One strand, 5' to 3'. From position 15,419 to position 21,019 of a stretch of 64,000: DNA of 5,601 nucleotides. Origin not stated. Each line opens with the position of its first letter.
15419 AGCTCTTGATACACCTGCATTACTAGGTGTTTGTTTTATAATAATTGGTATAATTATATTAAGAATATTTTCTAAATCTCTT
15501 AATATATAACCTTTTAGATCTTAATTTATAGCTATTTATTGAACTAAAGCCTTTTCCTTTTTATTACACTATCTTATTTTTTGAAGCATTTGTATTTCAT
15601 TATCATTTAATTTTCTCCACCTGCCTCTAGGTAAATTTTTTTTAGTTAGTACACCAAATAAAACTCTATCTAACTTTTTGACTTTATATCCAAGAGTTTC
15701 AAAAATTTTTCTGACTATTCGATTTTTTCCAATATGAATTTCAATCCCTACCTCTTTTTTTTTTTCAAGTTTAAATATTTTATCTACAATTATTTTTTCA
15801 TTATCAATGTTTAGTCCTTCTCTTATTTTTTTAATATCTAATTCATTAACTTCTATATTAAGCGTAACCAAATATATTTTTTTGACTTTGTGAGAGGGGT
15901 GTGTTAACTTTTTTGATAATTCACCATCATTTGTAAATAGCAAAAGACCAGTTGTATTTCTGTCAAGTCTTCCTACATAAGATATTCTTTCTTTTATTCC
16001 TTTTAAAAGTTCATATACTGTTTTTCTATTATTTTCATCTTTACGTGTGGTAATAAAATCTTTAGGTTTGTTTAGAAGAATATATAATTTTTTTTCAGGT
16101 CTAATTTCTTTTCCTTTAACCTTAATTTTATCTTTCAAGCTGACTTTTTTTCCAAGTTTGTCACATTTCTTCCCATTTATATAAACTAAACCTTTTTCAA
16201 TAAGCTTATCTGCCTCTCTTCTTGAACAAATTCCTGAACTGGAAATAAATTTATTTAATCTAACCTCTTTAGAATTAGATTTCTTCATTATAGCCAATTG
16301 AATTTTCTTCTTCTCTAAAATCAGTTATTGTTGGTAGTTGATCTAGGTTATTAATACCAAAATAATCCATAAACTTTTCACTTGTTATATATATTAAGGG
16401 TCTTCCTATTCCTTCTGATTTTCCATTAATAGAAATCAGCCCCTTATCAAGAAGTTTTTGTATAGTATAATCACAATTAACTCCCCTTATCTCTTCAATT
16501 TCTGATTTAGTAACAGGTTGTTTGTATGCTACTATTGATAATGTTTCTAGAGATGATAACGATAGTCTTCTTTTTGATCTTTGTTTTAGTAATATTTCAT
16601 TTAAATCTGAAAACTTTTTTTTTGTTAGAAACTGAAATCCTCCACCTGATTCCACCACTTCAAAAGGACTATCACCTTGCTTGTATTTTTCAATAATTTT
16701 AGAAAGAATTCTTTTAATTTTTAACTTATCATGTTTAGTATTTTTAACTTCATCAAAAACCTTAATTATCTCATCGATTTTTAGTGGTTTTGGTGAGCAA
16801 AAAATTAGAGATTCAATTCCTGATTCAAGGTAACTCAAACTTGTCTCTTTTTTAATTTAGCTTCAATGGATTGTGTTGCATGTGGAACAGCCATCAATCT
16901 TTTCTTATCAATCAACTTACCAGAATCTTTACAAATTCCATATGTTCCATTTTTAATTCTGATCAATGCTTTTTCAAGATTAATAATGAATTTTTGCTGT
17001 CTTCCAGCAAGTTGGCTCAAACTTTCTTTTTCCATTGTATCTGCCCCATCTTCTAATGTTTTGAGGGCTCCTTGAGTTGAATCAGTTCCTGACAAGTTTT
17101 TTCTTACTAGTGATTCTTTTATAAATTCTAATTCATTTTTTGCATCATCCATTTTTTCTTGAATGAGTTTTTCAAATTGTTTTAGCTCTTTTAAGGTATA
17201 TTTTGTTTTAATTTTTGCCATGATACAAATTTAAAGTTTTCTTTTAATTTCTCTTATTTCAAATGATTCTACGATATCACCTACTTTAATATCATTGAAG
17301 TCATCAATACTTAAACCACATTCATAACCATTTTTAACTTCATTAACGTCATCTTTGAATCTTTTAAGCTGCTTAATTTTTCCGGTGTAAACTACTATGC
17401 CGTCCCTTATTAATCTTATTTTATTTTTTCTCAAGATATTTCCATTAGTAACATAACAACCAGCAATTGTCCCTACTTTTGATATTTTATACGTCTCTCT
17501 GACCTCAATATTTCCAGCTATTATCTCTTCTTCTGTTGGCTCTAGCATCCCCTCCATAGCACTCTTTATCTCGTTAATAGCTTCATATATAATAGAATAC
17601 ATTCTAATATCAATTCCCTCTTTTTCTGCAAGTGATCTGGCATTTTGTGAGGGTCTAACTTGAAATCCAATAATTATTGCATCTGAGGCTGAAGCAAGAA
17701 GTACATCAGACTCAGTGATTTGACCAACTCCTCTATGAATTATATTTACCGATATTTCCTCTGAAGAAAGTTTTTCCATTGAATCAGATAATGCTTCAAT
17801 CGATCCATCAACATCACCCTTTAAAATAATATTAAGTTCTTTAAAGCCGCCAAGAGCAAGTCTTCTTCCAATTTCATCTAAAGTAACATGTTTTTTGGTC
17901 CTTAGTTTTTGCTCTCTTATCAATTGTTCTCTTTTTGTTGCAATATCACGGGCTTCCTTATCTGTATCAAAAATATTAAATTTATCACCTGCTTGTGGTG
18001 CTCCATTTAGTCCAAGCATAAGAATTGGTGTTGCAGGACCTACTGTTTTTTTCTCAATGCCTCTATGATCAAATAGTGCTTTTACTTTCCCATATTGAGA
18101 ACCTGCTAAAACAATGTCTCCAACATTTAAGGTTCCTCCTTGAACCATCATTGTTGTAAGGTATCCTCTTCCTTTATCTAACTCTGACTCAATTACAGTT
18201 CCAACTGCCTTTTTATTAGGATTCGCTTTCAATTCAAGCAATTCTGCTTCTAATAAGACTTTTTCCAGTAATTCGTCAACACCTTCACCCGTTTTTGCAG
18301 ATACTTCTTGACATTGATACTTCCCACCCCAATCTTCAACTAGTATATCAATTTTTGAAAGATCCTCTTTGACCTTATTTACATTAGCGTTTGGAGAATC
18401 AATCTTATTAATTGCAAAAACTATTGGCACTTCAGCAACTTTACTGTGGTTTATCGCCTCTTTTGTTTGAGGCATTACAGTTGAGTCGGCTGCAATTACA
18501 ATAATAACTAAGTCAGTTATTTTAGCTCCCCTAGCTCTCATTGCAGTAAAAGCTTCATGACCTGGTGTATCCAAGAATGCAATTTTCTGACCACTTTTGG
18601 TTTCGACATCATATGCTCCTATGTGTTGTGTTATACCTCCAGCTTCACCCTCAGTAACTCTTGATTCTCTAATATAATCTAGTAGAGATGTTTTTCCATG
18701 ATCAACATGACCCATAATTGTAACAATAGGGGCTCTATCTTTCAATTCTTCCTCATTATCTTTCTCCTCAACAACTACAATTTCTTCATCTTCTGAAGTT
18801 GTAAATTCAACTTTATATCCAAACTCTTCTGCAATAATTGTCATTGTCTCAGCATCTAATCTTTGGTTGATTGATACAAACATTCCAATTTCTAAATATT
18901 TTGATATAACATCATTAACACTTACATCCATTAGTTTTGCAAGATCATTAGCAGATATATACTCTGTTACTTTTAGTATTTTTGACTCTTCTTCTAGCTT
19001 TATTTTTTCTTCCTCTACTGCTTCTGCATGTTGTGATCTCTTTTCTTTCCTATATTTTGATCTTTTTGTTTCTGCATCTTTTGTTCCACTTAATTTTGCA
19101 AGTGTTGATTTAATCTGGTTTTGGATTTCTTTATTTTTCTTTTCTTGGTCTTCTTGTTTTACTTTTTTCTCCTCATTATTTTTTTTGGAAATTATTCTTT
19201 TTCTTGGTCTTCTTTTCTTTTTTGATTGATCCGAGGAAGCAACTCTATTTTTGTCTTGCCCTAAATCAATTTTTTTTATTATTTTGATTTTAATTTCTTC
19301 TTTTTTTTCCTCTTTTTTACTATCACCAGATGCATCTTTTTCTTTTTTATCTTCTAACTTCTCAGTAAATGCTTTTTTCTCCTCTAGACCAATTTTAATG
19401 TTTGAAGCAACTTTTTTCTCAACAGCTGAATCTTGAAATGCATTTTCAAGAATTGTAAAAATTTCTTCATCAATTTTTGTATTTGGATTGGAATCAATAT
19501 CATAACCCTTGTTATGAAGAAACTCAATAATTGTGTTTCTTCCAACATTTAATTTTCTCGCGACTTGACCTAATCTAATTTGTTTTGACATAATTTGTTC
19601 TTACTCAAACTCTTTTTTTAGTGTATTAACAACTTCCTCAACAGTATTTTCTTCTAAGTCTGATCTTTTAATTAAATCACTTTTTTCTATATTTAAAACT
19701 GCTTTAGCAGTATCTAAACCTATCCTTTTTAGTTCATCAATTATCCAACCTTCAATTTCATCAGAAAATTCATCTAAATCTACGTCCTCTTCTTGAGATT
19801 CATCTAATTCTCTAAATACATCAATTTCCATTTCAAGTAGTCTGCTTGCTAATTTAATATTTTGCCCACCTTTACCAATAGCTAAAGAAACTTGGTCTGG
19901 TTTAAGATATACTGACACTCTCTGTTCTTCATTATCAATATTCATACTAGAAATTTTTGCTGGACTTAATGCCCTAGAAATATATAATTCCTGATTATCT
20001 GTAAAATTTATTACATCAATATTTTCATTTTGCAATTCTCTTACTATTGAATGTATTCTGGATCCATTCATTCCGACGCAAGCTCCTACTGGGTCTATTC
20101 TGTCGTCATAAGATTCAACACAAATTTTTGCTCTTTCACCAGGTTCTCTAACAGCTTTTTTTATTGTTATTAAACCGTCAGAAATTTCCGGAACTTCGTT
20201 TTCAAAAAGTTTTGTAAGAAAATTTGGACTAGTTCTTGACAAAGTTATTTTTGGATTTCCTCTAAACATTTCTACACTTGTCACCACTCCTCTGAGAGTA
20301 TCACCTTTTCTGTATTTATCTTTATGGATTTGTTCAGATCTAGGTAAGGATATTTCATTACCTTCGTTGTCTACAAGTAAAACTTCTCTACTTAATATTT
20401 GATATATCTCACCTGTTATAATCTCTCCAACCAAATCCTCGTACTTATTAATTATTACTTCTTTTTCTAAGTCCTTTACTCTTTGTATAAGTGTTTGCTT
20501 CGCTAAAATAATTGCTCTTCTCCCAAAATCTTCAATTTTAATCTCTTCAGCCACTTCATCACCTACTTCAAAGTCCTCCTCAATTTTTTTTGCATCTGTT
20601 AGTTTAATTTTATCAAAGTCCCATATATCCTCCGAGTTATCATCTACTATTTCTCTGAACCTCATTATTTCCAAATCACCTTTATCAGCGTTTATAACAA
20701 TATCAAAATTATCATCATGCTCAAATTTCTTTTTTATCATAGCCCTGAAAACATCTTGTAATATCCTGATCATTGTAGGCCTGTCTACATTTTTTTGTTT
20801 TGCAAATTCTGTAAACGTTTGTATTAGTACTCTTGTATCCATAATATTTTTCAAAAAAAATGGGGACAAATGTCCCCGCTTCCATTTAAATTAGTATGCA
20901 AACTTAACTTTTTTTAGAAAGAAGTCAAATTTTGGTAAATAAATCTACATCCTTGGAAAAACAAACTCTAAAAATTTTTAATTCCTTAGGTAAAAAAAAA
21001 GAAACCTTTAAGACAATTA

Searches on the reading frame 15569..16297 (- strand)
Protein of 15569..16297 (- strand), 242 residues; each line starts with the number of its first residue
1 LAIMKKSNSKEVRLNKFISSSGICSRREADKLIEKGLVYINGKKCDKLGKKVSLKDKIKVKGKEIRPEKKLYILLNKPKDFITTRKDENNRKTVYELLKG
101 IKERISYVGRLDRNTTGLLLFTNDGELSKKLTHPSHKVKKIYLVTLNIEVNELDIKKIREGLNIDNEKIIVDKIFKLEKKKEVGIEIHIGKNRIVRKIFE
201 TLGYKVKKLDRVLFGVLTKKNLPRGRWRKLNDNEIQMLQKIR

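Call 56: search_protein_families(library=pfam, proteins=[window:15569-16297:-], max_evalue=0.00001)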
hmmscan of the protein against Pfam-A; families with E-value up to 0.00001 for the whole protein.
window:15569-16297:- (242 aa): 3 families
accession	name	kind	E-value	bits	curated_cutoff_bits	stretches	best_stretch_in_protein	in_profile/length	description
PF00849.27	PseudoU_synth_2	-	9.8e-23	81.5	26.8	1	72-200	2-151/152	RNA pseudouridylate synthase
PF01479.30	S4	-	1.3e-13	50.9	22.8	1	12-58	1-48/48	S4 domain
PF22421.1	SYY_C-terminal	-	1.9e-06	28.1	27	1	9-75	16-83/83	Tyrosine--tRNA ligase SYY-like C-terminal domain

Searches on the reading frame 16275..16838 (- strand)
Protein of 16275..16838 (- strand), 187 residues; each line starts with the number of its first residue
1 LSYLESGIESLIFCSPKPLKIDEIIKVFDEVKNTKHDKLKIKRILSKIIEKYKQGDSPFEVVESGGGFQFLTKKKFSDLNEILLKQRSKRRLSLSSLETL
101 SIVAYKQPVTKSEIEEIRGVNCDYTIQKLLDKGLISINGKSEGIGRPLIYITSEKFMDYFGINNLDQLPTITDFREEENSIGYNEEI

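Call 56: search_protein_families(library=pfam, proteins=[window:16275-16838:-], max_evalue=0.00001)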
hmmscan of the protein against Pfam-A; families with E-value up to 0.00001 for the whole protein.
window:16275-16838:- (187 aa): 1 family
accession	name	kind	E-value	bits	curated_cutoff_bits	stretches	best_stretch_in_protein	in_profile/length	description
PF04079.22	SMC_ScpB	-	9.3e-51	172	27.4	1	8-171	3-160/160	Segregation and condensation complex subunit ScpB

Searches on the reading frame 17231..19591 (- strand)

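Call 56: search_protein_families(library=pfam, proteins=[window:17231-19591:-], max_evalue=0.00001)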
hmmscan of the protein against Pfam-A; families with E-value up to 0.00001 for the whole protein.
window:17231-19591:- (786 aa): 7 families
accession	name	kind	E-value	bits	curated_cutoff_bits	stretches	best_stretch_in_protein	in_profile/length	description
PF11987.13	IF-2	-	3.4e-42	143.5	27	1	560-676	1-117/117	Translation-initiation factor 2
PF00009.33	GTP_EFTU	-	6.5e-31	107.8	26.5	1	288-446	4-183/188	Elongation factor Tu GTP binding domain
PF22042.2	EF-G_D2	-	8.8e-22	77.5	27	1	461-539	1-82/84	Elongation factor G domain 2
PF04760.21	IF2_N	-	5.3e-18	65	25.3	1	210-260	2-53/53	Translation initiation factor IF-2, N-terminal region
PF01926.29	MMR_HSR1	-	1.1e-10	42.1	21.9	1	290-396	2-113/113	50S ribosome-binding GTPase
PF03144.31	GTP_EFTU_D2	-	3.9e-08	34.1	30.3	1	707-774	1-72/73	Elongation factor Tu domain 2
PF00025.27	Arf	-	2.6e-06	27.5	22.3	1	290-445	17-170/174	ADP-ribosylation factor family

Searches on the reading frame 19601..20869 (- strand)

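Call 56: search_protein_families(library=pfam, proteins=[window:19601-20869:-], max_evalue=0.00001)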
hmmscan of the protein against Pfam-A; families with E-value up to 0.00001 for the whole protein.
window:19601-20869:- (422 aa): 3 families
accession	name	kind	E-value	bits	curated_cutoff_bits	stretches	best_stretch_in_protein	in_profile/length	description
PF08529.16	NusA_N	-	2.4e-30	105.6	23.8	1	15-137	2-119/119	NusA N-terminal domain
PF13184.12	KH_5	-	2.5e-27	95.2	27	1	243-311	1-69/69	NusA-like KH domain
PF07650.23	KH_2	-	1.8e-08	34.5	22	1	297-352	6-61/78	KH domain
